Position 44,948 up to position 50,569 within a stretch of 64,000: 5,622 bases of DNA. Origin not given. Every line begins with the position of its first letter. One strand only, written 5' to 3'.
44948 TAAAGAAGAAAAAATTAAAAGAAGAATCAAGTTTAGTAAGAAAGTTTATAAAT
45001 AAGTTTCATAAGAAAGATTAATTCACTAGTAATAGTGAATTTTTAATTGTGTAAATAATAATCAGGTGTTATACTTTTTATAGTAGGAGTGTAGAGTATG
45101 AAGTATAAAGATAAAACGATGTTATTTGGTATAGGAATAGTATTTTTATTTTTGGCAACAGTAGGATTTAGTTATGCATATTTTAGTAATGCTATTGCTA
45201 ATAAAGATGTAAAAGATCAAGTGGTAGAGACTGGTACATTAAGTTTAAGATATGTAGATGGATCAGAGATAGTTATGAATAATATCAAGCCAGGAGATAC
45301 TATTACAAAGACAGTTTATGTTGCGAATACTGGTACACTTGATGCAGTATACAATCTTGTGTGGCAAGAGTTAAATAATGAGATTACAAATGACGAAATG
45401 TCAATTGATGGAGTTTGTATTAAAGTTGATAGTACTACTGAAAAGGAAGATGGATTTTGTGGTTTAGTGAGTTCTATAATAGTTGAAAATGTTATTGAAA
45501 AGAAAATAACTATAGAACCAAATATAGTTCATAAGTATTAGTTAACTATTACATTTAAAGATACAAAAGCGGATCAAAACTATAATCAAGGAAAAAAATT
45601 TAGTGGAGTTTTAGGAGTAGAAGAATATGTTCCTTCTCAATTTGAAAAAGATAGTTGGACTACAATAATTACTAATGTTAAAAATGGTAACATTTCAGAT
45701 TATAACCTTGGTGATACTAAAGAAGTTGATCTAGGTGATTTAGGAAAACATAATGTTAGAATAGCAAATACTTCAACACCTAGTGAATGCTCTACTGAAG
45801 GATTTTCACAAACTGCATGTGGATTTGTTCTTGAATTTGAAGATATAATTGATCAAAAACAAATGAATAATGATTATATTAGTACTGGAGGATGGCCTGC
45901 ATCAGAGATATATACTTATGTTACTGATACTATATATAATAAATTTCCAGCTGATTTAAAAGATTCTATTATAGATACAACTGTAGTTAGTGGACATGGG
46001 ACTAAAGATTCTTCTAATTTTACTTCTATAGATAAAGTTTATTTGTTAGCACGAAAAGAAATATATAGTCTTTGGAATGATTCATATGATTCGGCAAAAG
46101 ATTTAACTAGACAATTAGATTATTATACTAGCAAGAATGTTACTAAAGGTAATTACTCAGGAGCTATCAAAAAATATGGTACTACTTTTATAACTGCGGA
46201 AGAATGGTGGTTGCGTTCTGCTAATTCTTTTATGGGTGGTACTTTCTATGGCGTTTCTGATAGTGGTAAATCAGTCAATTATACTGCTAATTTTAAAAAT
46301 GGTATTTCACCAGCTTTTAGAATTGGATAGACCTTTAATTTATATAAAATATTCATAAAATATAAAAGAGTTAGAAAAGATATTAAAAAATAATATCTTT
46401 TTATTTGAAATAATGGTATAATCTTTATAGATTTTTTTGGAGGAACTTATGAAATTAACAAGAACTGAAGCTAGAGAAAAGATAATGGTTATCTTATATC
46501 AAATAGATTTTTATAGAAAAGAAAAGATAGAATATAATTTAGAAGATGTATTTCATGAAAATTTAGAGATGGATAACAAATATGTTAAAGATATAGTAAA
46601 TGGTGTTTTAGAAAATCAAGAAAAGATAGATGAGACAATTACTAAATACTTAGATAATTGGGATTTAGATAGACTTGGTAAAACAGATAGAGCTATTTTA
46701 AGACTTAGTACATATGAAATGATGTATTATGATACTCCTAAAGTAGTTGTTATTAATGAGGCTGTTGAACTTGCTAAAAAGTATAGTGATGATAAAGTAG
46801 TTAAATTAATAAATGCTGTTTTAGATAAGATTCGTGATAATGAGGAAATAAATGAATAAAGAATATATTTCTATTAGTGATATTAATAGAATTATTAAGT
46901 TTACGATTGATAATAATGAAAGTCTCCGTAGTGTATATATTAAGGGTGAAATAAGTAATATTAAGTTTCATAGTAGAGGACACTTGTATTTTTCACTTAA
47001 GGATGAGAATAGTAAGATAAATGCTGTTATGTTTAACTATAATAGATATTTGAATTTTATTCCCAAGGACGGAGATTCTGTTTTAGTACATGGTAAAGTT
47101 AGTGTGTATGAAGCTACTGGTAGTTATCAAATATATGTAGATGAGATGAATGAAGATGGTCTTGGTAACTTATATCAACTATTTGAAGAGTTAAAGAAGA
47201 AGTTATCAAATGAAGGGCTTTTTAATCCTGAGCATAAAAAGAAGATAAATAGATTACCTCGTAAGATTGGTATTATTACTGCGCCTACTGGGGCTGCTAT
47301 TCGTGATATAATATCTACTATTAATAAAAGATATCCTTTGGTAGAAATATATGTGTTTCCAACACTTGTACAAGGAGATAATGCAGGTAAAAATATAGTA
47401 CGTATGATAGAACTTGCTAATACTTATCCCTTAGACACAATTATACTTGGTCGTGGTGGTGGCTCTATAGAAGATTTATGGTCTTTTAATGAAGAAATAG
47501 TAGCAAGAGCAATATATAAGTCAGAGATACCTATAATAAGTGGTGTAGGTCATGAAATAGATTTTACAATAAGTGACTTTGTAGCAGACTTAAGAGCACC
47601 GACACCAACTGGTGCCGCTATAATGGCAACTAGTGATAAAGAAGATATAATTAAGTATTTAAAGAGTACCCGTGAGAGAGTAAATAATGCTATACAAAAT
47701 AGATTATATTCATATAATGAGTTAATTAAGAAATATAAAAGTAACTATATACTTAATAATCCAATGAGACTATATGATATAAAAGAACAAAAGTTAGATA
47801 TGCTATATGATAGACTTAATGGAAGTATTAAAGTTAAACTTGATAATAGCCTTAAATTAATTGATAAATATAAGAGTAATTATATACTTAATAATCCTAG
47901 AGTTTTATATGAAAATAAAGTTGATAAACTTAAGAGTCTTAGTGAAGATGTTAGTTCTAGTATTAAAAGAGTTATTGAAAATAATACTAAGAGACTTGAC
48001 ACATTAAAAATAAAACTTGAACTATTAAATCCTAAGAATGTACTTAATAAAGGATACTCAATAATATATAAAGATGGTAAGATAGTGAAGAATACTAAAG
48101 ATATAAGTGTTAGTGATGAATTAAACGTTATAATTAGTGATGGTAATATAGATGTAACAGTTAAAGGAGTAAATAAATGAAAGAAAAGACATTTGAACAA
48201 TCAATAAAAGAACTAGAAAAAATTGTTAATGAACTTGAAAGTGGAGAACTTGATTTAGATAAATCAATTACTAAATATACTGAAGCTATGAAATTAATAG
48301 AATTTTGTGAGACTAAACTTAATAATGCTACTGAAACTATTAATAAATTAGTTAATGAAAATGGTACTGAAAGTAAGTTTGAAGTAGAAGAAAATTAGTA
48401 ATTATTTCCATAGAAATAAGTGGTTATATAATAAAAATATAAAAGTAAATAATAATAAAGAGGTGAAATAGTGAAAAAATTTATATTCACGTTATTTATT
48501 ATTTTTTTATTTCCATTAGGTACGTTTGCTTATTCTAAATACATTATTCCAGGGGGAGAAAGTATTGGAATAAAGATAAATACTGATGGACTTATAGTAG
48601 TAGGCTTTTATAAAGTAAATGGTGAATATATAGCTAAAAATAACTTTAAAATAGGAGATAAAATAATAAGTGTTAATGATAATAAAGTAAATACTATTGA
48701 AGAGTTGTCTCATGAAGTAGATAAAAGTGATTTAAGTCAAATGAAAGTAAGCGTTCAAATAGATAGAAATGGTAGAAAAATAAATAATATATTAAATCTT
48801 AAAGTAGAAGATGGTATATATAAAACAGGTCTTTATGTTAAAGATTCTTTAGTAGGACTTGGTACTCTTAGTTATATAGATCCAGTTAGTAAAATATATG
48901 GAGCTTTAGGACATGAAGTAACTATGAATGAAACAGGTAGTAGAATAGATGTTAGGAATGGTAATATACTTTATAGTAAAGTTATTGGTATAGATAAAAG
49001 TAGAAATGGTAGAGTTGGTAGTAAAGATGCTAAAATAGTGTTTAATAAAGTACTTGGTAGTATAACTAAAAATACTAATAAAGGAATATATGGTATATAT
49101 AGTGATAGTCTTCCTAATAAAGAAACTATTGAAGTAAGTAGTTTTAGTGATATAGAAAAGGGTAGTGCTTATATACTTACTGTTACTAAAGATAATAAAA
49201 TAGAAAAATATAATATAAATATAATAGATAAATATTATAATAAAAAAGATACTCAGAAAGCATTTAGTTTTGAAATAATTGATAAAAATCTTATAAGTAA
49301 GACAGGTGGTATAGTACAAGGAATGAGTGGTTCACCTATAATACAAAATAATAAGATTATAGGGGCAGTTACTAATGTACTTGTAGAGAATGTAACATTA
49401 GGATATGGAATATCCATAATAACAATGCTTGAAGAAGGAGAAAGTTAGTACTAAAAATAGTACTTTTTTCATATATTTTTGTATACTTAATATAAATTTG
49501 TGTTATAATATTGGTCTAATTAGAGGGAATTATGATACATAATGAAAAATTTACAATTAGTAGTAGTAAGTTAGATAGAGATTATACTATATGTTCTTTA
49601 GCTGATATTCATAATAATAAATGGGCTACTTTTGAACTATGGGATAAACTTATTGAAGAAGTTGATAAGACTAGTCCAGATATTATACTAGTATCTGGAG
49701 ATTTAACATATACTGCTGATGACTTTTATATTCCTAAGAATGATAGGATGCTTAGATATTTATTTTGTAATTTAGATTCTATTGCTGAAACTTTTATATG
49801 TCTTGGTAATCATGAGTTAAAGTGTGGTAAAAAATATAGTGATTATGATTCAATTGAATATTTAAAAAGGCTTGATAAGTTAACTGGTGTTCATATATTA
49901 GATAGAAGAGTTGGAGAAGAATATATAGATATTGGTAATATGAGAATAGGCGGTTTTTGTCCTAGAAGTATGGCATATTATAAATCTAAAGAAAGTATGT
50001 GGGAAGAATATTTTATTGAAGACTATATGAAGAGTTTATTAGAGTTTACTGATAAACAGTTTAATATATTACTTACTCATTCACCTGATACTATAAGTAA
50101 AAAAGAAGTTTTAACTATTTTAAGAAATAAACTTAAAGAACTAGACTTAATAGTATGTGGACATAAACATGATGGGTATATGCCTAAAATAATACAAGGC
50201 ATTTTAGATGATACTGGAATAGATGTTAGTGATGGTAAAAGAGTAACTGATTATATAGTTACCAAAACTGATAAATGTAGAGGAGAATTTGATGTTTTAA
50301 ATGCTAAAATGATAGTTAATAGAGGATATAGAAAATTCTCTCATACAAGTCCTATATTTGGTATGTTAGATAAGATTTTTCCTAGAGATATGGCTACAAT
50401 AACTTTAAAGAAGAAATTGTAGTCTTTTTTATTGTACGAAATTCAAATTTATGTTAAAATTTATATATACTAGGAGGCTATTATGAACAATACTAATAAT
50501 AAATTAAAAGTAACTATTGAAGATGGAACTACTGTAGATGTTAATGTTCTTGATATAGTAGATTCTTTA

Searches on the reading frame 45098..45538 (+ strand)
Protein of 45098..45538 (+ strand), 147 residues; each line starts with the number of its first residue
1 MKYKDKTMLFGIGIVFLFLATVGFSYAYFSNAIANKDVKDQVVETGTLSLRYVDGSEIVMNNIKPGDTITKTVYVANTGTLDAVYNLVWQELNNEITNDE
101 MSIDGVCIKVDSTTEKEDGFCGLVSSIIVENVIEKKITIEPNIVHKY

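Call 14: search_protein_families(library=pfam, proteins=[window:45098-45538:+], max_evalue=0.001)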
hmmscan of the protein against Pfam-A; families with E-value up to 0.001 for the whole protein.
window:45098-45538:+ (147 aa): 1 family
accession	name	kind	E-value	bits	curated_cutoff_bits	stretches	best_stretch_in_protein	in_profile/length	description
PF12389.13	Peptidase_M73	-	2.5e-09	37.7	22.5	1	22-88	21-83/196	Camelysin metallo-endopeptidase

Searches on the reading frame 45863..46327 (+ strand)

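Call 14: search_protein_families(library=pfam, proteins=[window:45863-46327:+], max_evalue=0.001)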
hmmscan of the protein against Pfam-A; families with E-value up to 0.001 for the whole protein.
window:45863-46327:+ (155 aa): 1 family
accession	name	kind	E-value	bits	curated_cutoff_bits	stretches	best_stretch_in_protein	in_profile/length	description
PF19789.6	DUF6273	-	5.5e-15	56.1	23.5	1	6-154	28-170/172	Domain of unknown function (DUF6273)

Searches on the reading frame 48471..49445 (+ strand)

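Call 26: search_protein_families(library=pfam, proteins=[window:48471-49445:+], max_evalue=0.0001)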
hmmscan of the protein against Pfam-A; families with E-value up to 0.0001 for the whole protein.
window:48471-49445:+ (325 aa): 2 families
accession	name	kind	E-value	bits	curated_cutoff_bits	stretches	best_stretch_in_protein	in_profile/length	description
PF05580.18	Peptidase_S55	-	6.4e-65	219.6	25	1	116-320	2-210/210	SpoIVB peptidase S55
PF13180.12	PDZ_2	-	1.1e-06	29.3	27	1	55-105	26-75/80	PDZ domain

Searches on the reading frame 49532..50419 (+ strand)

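Call 26: search_protein_families(library=pfam, proteins=[window:49532-50419:+], max_evalue=0.0001)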
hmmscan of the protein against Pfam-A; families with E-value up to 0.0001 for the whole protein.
window:49532-50419:+ (296 aa): 2 families
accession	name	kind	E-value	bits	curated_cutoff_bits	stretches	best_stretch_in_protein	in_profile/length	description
PF00149.33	Metallophos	-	8.1e-16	59.5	21.5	1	20-214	3-190/191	Calcineurin-like phosphoesterase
PF12850.12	Metallophos_2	-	1.6e-05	25.4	27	1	20-217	3-121/154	Calcineurin-like phosphoesterase superfamily domain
